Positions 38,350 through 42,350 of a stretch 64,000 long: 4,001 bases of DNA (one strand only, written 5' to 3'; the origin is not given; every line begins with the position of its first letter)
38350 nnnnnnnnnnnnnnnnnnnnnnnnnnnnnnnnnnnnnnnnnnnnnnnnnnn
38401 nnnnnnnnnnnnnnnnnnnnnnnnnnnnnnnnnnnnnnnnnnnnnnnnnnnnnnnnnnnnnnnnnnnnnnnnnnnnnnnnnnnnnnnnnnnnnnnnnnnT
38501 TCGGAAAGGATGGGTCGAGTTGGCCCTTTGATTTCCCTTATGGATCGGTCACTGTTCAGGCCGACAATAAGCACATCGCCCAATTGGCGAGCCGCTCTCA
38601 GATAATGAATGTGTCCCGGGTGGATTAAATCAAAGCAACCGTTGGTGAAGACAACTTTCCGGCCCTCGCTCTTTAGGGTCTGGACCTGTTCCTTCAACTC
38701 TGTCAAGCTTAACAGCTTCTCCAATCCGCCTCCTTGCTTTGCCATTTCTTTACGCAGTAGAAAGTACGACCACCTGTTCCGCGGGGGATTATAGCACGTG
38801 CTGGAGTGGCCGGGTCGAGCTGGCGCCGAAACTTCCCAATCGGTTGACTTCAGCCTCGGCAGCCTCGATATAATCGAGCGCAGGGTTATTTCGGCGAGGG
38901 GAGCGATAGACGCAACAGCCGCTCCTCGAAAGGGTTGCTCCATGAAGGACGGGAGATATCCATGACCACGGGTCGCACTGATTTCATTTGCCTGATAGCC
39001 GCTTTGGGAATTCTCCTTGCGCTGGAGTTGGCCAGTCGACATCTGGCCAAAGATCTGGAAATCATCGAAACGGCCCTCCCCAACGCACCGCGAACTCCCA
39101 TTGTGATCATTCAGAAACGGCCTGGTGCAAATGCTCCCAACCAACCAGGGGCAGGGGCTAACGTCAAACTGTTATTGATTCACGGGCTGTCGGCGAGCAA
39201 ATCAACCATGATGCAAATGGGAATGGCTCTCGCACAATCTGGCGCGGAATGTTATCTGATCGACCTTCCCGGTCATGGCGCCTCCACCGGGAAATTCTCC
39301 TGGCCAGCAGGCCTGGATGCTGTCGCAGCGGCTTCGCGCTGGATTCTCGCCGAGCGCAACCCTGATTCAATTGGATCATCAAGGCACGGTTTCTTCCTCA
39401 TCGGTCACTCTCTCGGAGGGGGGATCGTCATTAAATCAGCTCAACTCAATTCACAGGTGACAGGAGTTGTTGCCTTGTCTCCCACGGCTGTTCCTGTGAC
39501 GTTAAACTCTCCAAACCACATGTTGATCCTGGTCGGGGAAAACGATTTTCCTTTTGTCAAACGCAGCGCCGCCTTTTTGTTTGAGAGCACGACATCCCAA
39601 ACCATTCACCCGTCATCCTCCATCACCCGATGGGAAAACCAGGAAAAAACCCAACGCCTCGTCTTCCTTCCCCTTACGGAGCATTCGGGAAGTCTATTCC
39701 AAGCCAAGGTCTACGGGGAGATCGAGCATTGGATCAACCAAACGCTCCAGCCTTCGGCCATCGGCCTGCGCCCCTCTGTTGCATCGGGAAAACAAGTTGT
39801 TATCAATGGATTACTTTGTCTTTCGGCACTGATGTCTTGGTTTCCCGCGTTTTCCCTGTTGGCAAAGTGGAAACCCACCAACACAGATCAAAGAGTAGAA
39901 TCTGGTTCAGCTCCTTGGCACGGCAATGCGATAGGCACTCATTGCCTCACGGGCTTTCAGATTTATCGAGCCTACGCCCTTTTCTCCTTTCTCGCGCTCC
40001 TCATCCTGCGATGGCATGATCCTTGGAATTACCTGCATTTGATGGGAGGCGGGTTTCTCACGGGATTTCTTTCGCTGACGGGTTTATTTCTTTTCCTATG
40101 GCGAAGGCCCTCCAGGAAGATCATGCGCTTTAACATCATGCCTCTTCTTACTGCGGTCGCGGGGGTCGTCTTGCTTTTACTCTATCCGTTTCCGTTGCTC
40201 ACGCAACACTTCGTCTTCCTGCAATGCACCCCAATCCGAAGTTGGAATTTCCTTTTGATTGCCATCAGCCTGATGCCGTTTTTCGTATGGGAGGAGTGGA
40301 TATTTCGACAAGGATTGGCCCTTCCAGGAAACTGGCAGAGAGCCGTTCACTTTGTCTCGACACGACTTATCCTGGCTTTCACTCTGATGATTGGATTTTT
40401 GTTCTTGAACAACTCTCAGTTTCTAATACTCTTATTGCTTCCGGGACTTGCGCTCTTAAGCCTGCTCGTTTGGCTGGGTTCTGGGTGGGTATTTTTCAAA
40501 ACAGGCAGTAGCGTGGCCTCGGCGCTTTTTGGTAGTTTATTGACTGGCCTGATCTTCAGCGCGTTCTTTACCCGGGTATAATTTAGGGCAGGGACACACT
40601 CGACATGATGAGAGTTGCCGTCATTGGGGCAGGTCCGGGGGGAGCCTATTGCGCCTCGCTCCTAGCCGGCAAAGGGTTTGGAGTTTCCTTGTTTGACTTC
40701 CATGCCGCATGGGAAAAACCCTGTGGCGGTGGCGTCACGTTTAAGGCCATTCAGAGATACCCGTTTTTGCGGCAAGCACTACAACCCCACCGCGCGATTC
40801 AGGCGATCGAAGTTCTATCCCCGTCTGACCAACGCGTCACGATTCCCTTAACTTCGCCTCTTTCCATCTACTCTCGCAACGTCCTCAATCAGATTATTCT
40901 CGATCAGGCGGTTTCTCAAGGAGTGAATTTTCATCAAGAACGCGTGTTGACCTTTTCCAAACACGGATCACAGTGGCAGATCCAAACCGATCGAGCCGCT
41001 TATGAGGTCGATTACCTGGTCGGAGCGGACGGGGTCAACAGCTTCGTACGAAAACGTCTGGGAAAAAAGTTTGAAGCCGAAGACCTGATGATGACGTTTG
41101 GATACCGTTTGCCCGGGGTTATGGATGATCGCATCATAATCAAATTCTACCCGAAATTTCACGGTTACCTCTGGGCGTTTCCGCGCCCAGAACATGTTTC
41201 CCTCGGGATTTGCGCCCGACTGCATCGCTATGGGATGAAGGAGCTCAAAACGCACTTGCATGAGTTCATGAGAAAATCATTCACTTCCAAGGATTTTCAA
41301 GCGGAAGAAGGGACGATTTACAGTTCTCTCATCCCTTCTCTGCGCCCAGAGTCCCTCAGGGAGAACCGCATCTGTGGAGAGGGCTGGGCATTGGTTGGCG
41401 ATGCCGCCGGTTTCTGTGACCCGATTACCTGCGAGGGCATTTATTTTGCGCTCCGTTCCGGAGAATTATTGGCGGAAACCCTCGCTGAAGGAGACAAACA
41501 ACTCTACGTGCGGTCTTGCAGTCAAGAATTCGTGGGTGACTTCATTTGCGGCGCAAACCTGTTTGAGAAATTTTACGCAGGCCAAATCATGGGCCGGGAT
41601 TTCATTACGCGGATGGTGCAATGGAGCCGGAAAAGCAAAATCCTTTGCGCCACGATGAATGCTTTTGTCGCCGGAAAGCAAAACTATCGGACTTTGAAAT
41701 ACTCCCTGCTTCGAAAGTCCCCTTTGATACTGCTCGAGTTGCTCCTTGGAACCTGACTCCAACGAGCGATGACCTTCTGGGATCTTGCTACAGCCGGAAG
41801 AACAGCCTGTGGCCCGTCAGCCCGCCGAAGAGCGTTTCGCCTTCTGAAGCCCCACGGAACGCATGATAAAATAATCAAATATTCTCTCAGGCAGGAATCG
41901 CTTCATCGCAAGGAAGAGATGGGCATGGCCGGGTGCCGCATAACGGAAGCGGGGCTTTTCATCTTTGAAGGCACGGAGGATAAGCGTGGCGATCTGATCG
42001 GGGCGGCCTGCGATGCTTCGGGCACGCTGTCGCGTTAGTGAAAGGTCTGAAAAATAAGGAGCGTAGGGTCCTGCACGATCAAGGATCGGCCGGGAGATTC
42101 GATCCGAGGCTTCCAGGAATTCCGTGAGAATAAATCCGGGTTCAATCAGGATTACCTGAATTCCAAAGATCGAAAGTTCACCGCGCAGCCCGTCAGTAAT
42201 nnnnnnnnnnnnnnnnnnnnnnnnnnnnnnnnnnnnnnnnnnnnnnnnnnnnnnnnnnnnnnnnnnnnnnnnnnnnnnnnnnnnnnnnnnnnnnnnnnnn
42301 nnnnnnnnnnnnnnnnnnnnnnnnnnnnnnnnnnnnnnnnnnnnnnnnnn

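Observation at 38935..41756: Alpha/beta-hydrolase fused to a CPBP intramembrane protease, co-oriented with a geranylgeranyl reductase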

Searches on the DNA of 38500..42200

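Call 78: search_rna_families(source=window, start=38500, end=42200, threshold=evalue, max_evalue=1)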
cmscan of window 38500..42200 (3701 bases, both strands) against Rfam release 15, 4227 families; matches with E-value up to 1: 0.
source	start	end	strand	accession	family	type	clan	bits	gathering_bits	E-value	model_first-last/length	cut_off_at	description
